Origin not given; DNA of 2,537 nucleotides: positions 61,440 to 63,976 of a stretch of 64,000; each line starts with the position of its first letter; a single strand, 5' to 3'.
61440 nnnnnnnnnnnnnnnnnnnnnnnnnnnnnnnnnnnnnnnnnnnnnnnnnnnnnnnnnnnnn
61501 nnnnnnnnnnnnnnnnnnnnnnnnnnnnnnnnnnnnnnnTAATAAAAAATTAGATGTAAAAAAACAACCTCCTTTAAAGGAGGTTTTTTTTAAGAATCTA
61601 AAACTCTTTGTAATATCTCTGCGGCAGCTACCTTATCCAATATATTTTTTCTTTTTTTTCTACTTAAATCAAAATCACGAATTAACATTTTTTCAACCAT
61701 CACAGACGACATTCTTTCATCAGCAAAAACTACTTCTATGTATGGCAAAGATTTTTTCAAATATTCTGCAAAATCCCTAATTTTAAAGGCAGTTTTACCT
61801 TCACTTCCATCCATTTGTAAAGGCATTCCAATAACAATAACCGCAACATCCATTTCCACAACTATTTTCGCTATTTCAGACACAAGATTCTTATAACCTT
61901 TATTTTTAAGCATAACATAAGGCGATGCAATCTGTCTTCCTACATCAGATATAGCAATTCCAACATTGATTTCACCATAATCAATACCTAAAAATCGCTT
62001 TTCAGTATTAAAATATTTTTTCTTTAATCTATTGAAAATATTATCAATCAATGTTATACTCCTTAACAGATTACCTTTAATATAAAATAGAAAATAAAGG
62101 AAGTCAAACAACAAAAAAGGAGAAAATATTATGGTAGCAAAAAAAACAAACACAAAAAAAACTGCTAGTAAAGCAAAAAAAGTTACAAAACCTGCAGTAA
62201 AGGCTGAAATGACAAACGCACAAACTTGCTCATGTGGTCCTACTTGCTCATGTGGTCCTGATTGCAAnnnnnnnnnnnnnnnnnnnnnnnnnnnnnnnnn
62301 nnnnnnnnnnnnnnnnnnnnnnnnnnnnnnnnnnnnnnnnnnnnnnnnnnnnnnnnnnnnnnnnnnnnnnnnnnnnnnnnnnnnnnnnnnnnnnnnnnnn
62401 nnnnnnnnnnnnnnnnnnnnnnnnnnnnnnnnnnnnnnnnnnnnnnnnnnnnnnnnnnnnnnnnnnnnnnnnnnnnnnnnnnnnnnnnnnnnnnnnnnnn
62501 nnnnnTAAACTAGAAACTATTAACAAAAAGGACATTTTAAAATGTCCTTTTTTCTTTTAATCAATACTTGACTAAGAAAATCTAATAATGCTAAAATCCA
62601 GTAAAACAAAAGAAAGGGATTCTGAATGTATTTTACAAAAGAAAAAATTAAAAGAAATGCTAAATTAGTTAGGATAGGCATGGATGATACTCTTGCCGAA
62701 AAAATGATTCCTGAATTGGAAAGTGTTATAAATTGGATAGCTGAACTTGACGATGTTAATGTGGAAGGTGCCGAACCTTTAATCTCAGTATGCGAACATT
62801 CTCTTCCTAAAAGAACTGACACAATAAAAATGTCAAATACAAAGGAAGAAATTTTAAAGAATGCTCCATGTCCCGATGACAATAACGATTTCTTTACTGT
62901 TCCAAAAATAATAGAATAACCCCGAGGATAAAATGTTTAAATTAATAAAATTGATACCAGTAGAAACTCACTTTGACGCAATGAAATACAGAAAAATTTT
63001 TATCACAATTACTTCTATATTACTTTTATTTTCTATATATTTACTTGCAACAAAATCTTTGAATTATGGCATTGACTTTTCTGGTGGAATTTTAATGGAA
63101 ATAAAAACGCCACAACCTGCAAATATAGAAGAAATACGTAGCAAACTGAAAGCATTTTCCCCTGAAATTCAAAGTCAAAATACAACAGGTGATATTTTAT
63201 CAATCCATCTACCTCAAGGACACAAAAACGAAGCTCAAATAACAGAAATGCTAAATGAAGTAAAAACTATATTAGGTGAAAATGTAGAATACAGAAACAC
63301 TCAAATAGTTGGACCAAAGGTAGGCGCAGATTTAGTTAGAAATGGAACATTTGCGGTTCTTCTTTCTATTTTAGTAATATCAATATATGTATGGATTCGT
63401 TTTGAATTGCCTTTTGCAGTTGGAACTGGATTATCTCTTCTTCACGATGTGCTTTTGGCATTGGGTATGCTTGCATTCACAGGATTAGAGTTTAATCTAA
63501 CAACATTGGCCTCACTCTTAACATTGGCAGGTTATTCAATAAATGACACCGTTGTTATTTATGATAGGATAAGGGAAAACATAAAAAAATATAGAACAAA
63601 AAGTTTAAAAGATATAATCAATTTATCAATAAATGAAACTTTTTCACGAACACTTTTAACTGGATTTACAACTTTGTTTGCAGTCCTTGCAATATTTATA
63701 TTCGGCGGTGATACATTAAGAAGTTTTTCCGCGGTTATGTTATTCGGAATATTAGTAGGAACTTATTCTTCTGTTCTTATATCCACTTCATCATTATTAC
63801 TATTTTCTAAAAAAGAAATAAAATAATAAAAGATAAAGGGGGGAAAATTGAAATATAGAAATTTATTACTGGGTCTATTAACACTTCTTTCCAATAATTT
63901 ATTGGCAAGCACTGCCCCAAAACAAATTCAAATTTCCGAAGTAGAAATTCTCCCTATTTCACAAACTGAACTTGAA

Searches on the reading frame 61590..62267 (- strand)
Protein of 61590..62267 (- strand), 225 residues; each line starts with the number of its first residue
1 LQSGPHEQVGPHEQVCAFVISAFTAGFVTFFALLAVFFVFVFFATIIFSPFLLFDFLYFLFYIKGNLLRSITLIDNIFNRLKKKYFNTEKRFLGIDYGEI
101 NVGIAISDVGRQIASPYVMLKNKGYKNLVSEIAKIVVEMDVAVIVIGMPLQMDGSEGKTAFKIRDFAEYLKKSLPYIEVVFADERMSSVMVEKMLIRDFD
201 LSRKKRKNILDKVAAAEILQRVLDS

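Call 12: search_protein_families(library=pfam, proteins=[window:61590-62267:-], max_evalue=0.00001)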
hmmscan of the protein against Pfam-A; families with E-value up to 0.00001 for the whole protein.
window:61590-62267:- (225 aa): 1 family
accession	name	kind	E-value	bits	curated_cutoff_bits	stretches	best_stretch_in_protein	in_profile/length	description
PF03652.20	RuvX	-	2.1e-36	125.7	29.2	1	91-224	2-133/134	Holliday junction resolvase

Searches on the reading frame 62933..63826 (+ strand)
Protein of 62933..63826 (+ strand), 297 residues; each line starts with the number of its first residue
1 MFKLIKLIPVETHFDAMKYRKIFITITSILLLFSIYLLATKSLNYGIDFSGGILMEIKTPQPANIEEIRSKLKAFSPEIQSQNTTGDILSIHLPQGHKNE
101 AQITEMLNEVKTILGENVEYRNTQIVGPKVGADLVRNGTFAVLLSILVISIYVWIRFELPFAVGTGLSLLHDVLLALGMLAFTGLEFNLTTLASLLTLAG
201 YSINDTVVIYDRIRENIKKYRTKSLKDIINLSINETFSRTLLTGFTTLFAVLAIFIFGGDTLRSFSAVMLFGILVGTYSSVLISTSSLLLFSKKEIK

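Call 12: search_protein_families(library=pfam, proteins=[window:62933-63826:+], max_evalue=0.00001)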
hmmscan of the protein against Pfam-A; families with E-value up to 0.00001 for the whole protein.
window:62933-63826:+ (297 aa): 2 families
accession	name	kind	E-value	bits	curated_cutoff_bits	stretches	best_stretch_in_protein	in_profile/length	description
PF02355.23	SecD_SecF_C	-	1e-62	211.4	20.5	1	114-293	9-188/189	Protein export membrane protein SecD/SecF, C-terminal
PF07549.19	Sec_GG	-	6.9e-06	25.9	20.3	0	37-59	2-24/28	SecD/SecF GG Motif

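Call 37: find_encoding_contigs(protein=window:62933-63826:+, flank=10000, max_places=3)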
Protein window:62933-63826:+ (297 aa): 3 contigs read that carry it; 3 places shown.
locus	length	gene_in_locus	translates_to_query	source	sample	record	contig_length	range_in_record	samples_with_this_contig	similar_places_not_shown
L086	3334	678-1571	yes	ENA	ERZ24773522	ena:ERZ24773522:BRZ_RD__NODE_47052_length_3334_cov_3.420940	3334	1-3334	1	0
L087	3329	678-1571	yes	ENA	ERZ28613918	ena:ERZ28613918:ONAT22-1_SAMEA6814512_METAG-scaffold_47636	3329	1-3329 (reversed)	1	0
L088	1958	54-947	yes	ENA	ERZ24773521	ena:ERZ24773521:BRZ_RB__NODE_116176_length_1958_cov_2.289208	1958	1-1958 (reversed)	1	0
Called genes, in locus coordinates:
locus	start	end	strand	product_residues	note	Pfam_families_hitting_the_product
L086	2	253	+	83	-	?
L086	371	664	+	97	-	PF02686:GatC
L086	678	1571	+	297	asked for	PF07549:Sec_GG (weak), PF02355:SecD_SecF_C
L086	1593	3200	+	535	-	PF03572:Peptidase_S41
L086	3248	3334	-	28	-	?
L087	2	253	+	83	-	?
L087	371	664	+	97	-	PF02686:GatC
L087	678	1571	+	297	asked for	PF07549:Sec_GG (weak), PF02355:SecD_SecF_C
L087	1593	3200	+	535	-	PF03572:Peptidase_S41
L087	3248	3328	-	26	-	?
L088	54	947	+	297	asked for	PF07549:Sec_GG (weak), PF02355:SecD_SecF_C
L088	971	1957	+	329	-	?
